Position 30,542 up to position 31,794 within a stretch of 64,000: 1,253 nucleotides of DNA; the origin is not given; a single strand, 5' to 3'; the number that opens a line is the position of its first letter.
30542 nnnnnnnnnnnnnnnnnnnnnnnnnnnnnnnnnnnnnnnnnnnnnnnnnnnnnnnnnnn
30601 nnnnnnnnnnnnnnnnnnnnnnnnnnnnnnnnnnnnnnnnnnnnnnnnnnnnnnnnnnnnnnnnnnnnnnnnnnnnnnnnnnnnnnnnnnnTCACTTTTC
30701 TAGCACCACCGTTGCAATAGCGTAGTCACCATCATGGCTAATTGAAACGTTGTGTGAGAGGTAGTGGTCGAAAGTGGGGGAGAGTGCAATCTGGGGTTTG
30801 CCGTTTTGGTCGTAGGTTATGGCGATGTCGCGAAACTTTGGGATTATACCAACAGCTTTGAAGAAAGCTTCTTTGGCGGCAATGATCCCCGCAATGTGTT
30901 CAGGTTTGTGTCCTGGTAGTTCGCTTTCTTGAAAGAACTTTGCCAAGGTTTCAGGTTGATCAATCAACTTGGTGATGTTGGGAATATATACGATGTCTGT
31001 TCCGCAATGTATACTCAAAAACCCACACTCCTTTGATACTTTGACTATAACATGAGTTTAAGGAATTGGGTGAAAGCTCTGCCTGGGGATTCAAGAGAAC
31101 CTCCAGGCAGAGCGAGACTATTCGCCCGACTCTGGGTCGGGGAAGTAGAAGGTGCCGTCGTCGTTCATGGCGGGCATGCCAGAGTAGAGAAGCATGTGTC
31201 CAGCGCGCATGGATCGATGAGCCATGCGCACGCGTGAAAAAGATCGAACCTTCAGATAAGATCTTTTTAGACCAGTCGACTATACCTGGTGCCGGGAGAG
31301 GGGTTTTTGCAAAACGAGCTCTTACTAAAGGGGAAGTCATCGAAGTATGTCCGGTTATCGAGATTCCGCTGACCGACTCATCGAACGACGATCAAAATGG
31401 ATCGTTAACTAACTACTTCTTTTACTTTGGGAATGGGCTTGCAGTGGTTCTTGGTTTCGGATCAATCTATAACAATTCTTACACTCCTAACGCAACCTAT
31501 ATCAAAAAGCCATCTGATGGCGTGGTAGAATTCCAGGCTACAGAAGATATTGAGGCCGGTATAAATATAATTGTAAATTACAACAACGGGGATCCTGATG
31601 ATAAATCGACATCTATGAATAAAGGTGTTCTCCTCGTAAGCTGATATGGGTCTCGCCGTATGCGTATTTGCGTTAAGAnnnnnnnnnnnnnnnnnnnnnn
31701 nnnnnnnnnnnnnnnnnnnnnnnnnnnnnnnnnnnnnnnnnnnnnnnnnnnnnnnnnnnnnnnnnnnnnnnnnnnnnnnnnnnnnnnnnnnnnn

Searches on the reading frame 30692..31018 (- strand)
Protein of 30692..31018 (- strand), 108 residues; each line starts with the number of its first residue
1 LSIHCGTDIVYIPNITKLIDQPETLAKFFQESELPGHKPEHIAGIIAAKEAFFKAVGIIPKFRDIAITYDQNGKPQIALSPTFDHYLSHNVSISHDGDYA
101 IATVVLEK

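Call 46: search_protein_families(library=pfam, proteins=[window:30692-31018:-], max_evalue=0.0001)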
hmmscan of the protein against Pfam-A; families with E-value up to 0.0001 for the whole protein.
window:30692-31018:- (108 aa): 1 family
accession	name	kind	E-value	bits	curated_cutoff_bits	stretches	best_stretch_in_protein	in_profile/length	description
PF01648.25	ACPS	-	5.7e-08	33.2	25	1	5-104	2-111/111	4'-phosphopantetheinyl transferase superfamily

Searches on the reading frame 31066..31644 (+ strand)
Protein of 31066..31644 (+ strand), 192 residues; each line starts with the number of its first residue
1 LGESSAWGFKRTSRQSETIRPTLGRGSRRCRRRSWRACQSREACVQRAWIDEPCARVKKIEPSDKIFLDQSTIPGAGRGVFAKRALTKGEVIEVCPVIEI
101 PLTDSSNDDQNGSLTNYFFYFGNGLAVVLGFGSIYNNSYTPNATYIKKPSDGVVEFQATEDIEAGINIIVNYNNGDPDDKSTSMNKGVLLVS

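Call 46: search_protein_families(library=pfam, proteins=[window:31066-31644:+], max_evalue=0.0001)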
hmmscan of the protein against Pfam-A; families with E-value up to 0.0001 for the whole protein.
window:31066-31644:+ (192 aa): 1 family
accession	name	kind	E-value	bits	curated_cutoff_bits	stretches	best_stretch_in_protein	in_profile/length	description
PF00856.33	SET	-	2.7e-10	41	22.4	1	77-173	1-105/105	SET domain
